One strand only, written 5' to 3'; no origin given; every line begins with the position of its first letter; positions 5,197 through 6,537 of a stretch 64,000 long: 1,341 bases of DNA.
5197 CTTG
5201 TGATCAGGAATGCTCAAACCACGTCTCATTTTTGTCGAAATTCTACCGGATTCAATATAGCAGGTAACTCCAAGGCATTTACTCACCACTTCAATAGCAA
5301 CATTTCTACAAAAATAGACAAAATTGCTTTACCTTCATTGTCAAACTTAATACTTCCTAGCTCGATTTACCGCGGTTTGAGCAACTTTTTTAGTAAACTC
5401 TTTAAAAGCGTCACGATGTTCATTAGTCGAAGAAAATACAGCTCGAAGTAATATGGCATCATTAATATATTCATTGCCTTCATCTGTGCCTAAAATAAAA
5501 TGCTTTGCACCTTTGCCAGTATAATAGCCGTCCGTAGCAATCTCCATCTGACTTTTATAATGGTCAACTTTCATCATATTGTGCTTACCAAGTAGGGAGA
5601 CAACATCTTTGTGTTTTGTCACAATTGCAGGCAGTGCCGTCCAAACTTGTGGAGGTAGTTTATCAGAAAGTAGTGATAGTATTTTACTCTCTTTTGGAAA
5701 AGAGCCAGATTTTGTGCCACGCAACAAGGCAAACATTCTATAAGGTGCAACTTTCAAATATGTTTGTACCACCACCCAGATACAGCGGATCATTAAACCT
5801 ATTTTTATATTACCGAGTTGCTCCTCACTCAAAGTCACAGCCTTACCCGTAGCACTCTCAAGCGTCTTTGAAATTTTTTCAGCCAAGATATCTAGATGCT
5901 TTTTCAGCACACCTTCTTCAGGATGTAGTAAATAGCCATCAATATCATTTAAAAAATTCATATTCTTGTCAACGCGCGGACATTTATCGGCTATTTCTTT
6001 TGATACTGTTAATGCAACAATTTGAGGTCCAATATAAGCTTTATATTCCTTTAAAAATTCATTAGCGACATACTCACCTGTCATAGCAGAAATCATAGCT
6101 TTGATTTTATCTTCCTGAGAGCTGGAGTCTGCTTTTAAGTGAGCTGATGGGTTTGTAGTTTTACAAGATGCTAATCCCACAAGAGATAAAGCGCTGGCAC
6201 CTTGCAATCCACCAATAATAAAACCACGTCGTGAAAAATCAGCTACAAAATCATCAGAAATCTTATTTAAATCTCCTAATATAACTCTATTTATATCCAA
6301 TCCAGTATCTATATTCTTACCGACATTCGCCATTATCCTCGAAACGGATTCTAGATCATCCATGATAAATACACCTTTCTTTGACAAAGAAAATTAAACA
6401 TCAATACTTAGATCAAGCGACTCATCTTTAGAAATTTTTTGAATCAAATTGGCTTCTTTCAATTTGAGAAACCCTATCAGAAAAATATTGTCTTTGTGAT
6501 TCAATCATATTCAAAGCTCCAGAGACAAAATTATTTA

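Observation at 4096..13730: Candidate undescribed envelope module: four intact secreted or lipid-anchored unknowns bracketed by two decaying haem enzymes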

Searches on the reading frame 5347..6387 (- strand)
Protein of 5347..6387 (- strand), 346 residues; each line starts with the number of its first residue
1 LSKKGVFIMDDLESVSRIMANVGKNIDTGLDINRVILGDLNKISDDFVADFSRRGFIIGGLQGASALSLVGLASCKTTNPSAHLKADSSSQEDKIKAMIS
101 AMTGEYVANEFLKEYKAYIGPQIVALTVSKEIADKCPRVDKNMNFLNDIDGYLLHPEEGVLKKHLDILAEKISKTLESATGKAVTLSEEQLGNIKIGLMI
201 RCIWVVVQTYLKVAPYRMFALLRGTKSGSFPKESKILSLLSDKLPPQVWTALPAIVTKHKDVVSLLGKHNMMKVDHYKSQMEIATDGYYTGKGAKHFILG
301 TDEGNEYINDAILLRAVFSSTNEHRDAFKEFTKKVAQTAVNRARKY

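Call 4: search_protein_families(library=pfam, proteins=[window:5347-6387:-], max_evalue=0.1)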
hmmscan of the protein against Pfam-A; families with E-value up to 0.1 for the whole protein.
window:5347-6387:- (346 aa): 1 family
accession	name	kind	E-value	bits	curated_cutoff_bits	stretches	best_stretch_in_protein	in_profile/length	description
PF01339.22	CheB_methylest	-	0.078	13.1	24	0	234-339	14-107/174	CheB methylesterase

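Call 5: search_protein_families(library=ncbifam, proteins=[window:5347-6387:-], max_evalue=0.1)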
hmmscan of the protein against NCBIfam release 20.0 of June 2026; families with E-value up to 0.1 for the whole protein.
window:5347-6387:- (346 aa): 0 families

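Call 30: find_homologous_proteins(query=window:5347-6363:-)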
Query window:5347-6363:- (338 aa): 1 proteins with E <= 0.001 among 2237 candidates.
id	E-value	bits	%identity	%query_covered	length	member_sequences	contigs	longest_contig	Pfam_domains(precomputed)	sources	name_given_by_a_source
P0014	3.0e-219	744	100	100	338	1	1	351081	-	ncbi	ncbi:MAG: hypothetical protein R3B45_08655 [Bdellovibrionota bacterium]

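Call 84: search_solved_structures(query=window:5347-6363:-, max_evalue=10, show_alignments=1)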
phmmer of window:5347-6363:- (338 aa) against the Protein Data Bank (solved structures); distinct sequences matched with E-value up to 10: 1.
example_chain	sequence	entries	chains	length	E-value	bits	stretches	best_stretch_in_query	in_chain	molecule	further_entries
9hny_DR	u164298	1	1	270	2.6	10.3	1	141-221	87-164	mS65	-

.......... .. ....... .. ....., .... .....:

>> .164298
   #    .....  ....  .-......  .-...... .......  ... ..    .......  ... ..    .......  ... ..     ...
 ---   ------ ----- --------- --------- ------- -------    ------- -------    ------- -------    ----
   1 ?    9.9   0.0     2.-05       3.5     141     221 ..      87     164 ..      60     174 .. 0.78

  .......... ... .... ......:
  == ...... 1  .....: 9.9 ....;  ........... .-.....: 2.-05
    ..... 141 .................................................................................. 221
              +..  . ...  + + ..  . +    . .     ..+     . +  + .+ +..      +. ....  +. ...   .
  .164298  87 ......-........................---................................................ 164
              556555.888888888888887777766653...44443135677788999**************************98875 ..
